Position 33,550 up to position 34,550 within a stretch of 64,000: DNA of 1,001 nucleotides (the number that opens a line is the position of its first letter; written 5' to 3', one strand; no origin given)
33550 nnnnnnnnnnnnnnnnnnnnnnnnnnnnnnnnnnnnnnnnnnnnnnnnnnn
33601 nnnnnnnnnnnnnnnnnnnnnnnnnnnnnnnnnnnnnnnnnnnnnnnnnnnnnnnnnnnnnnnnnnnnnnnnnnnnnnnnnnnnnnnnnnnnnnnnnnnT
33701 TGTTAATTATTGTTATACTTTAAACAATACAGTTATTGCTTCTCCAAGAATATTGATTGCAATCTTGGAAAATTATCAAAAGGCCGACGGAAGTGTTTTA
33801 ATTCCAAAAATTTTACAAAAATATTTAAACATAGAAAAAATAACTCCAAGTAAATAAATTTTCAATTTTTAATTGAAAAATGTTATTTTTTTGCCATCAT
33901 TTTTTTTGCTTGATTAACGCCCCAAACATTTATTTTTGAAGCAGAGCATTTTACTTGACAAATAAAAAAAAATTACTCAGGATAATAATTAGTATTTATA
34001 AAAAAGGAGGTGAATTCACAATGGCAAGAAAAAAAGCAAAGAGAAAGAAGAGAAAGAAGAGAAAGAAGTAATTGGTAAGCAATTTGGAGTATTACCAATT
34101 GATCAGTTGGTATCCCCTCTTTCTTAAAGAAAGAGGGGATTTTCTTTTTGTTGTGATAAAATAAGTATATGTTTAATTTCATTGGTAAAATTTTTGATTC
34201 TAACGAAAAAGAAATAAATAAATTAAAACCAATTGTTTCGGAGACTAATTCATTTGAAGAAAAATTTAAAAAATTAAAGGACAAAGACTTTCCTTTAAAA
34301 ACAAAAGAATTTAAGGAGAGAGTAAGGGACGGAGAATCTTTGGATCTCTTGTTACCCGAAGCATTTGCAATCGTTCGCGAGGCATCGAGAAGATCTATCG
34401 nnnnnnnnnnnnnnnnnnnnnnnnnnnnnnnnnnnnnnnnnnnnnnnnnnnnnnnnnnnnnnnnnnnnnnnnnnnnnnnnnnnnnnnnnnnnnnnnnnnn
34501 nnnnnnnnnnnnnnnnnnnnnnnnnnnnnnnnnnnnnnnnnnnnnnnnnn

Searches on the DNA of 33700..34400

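Call 8: search_rna_families(source=window, start=33700, end=34400, threshold=evalue, max_evalue=10, show_alignments=2)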
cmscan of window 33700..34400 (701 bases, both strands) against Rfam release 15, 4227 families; matches with E-value up to 10: 16.
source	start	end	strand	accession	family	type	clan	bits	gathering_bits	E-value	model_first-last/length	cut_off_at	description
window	34053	34147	+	RF00515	PyrR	Cis-reg;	-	25.1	54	0.36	1-115/115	no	PyrR binding site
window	34112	34149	+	RF02371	PyrG_leader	Cis-reg; leader;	-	23.4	65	1.2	40-76/78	no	PyrG leader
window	34110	34142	+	RF00906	MIR1120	Gene; miRNA;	-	20.8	86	0.21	1-87/87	no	MIR1120/MIR1122 microRNA precursor family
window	34106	34190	-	RF02618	SSRC34_2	Gene; sRNA;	-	19.8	48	1.3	1-125/125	no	Streptococcus sRNA 34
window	34112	34140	+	RF04147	MIR6224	Gene; miRNA;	-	19.7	171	0.22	1-176/176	no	MIR6224 microRNA precursor family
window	34106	34153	+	RF01334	CRISPR-DR21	Gene; CRISPR;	-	17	48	5.9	1-37/37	no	CRISPR RNA direct repeat element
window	34114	34138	+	RF03955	MIR2934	Gene; miRNA;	-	16.8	100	4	1-113/113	no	MIR2934 microRNA precursor family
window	34114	34138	-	RF03955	MIR2934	Gene; miRNA;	-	16.8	100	4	1-113/113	no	MIR2934 microRNA precursor family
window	34114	34193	-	RF02799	CssrB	Gene; sRNA;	-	16.6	76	0.69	1-180/180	no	Chromosome-encoded Shigella sRNA B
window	34270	34298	-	RF04343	Plastid-psbA-2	Cis-reg;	CL00153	16.6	55.8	3.7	1-60/60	no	Plastid-psbA-2 3UTR RNA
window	34097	34195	+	RF01819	RsaD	Gene; sRNA;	-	15.6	50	4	1-189/189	no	RNA Staph. aureus D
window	34013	34149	+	RF01577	RNase_P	Gene; ribozyme;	CL00002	15.4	100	7.2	42-183/626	no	Plasmodium RNase_P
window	33847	33912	-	RF02625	WsnRNA46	Gene; sRNA;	-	15.3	65.3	7.4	44-109/151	no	Wolbachia sRNA 46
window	34107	34145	+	RF04209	MIR7533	Gene; miRNA;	-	12.4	230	9.7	1-249/249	no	MIR7533 microRNA precursor family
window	34113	34155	-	RF03050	RAGATH-25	Gene; sRNA;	-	11.9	49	5.9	1-50/50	no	RAGATH-25 RNA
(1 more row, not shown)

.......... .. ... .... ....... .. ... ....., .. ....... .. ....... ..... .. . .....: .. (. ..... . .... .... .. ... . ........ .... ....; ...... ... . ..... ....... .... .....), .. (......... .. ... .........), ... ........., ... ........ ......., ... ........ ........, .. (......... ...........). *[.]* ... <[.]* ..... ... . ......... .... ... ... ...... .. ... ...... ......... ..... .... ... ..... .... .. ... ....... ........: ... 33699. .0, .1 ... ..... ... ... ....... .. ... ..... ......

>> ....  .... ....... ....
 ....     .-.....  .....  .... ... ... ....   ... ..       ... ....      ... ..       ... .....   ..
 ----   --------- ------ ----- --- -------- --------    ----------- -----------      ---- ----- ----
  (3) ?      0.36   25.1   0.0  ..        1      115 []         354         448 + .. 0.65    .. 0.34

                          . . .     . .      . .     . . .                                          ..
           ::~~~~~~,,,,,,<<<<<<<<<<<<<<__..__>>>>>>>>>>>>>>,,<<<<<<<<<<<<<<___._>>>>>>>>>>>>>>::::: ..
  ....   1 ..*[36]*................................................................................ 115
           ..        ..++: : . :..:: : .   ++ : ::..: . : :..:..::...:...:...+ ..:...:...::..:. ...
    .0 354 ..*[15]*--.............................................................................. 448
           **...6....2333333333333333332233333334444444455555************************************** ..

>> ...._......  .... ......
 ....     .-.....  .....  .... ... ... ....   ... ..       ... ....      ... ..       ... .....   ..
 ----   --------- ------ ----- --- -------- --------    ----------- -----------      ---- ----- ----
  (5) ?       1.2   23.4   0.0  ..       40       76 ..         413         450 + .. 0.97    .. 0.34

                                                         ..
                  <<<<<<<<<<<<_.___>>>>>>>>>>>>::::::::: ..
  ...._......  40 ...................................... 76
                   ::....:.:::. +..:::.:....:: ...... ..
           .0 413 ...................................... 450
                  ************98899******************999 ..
